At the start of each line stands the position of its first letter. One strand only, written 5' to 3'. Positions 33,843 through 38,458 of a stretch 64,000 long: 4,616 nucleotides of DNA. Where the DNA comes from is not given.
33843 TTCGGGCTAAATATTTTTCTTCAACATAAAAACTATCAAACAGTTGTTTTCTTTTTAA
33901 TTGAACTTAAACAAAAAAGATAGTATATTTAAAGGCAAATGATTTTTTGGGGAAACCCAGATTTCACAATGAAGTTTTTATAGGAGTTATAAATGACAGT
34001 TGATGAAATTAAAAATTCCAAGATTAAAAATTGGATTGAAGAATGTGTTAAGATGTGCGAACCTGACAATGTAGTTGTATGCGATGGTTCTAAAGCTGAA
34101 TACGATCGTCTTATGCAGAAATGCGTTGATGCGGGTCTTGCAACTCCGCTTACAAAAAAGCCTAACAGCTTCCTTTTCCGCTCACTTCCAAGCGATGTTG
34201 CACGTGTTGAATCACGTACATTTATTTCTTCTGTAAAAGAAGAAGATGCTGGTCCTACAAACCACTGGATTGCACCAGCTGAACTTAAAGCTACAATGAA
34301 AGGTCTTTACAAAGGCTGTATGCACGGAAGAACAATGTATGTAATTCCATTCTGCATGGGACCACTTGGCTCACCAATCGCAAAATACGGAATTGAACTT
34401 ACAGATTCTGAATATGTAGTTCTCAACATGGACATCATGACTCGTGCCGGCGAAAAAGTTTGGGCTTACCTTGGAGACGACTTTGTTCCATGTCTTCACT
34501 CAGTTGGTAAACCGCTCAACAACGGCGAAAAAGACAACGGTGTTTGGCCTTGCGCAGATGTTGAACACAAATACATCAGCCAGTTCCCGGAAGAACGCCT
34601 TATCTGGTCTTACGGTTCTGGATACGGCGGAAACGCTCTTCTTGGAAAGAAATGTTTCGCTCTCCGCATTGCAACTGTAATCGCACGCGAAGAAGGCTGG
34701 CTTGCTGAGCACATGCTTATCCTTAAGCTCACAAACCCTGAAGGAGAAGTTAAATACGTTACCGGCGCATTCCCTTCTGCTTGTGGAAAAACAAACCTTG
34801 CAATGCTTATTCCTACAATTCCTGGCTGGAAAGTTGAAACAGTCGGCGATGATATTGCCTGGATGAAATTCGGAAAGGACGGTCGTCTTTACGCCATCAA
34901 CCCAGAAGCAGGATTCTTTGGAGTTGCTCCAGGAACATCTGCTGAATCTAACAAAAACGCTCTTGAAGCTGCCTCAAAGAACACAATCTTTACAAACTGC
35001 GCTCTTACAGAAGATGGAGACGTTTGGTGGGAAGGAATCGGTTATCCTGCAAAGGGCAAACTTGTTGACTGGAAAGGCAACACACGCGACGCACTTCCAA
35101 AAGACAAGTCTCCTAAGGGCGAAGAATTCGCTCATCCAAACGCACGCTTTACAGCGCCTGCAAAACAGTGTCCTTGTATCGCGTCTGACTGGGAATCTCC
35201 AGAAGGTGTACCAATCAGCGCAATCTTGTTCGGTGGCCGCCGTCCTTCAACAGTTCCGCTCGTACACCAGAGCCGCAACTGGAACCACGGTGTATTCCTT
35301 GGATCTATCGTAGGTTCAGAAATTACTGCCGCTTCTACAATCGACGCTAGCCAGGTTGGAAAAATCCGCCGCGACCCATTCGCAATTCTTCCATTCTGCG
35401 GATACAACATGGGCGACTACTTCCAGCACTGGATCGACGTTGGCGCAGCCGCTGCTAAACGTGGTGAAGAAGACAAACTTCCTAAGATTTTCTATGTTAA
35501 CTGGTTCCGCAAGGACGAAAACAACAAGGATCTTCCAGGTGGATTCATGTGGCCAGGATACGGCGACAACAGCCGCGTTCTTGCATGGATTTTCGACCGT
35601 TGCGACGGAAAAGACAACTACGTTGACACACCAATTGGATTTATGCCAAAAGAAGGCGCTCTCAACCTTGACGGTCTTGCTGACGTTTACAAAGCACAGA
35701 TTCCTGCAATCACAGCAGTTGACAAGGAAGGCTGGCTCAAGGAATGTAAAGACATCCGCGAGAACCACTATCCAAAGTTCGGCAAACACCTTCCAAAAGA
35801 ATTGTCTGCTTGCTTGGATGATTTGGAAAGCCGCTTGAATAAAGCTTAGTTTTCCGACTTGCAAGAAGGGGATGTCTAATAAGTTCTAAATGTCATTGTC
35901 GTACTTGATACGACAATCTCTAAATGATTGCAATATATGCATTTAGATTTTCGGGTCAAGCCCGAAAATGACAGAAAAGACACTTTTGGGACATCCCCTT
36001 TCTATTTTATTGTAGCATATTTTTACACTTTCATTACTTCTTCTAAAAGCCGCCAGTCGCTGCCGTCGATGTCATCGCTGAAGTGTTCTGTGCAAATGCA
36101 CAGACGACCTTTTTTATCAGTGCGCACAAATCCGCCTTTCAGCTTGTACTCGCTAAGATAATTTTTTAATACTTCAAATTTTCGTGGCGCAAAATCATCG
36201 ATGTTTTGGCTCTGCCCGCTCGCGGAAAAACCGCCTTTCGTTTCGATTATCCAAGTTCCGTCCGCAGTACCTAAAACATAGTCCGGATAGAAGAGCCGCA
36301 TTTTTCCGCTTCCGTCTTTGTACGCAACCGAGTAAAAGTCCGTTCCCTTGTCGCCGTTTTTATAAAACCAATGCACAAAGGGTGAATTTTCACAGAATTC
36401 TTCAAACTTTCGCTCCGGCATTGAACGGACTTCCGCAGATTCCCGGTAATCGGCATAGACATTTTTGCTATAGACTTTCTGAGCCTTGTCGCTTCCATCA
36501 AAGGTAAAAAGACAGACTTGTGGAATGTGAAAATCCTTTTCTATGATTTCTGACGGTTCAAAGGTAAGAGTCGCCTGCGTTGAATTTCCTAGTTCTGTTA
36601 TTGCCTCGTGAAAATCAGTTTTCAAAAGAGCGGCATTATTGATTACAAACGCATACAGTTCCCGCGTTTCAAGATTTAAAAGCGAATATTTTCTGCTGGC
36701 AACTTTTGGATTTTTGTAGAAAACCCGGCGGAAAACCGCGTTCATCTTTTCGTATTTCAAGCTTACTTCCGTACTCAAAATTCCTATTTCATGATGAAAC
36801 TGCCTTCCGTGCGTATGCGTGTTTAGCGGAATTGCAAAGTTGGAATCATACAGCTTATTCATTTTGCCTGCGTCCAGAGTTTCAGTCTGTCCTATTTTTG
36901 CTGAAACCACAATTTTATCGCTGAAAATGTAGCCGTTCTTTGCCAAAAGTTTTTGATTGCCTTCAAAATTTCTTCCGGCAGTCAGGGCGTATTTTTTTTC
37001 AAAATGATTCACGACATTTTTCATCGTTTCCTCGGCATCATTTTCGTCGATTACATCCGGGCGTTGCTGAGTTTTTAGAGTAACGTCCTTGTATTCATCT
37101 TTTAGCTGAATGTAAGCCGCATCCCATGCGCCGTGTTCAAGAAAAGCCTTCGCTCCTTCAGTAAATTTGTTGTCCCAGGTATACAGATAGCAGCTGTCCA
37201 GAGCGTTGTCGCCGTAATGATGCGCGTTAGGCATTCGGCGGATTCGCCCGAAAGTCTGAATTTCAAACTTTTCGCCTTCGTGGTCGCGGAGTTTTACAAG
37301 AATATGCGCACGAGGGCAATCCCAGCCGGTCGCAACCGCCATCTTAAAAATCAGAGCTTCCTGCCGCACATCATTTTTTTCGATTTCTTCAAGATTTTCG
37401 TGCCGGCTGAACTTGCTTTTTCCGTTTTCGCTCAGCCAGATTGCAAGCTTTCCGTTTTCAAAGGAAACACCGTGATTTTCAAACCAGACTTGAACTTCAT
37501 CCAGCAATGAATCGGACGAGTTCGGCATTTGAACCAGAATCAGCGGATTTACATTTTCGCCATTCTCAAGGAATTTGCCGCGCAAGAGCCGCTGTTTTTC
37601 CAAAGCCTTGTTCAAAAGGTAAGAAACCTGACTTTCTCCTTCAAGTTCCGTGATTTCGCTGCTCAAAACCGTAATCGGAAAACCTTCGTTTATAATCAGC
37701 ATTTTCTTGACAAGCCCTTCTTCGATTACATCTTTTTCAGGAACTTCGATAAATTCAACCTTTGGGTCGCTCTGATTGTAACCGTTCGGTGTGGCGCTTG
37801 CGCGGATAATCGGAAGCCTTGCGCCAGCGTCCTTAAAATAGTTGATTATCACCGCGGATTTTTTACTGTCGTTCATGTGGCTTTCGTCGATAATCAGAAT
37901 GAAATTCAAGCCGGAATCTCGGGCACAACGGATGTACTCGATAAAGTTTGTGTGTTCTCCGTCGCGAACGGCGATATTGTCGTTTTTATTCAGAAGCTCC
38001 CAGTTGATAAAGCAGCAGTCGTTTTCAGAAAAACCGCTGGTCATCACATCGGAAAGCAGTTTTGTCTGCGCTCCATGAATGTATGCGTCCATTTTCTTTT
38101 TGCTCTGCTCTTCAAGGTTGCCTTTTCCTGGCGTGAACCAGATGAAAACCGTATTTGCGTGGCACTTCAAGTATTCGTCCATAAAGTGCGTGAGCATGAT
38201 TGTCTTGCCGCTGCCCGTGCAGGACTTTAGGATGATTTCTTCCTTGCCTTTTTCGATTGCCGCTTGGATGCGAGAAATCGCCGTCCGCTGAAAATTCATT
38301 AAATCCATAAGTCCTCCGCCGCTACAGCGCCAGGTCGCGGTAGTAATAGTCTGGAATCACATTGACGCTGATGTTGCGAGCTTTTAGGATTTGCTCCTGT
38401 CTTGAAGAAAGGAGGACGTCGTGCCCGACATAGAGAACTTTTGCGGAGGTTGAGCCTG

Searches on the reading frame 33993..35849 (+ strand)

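Call 73: search_protein_families(library=pfam, proteins=[window:33993-35849:+], max_evalue=0.0001)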
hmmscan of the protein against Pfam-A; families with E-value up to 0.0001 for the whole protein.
window:33993-35849:+ (618 aa): 2 families
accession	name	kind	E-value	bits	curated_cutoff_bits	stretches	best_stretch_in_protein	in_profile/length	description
PF00821.23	PEPCK_GTP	-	8.1e-160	531.9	23.8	1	236-614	1-357/357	Phosphoenolpyruvate carboxykinase C-terminal P-loop domain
PF17297.7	PEPCK_N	-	2.2e-97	325.4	23.8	1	13-232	1-218/218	Phosphoenolpyruvate carboxykinase N-terminal domain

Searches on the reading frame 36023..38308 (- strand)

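Call 73: search_protein_families(library=pfam, proteins=[window:36023-38308:-], max_evalue=0.0001)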
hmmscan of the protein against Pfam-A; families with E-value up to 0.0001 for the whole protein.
window:36023-38308:- (761 aa): 1 family
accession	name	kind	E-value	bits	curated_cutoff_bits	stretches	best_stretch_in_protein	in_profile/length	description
PF04851.21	ResIII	-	1.9e-15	57.6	22.5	1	2-174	3-162/164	Type III restriction enzyme, res subunit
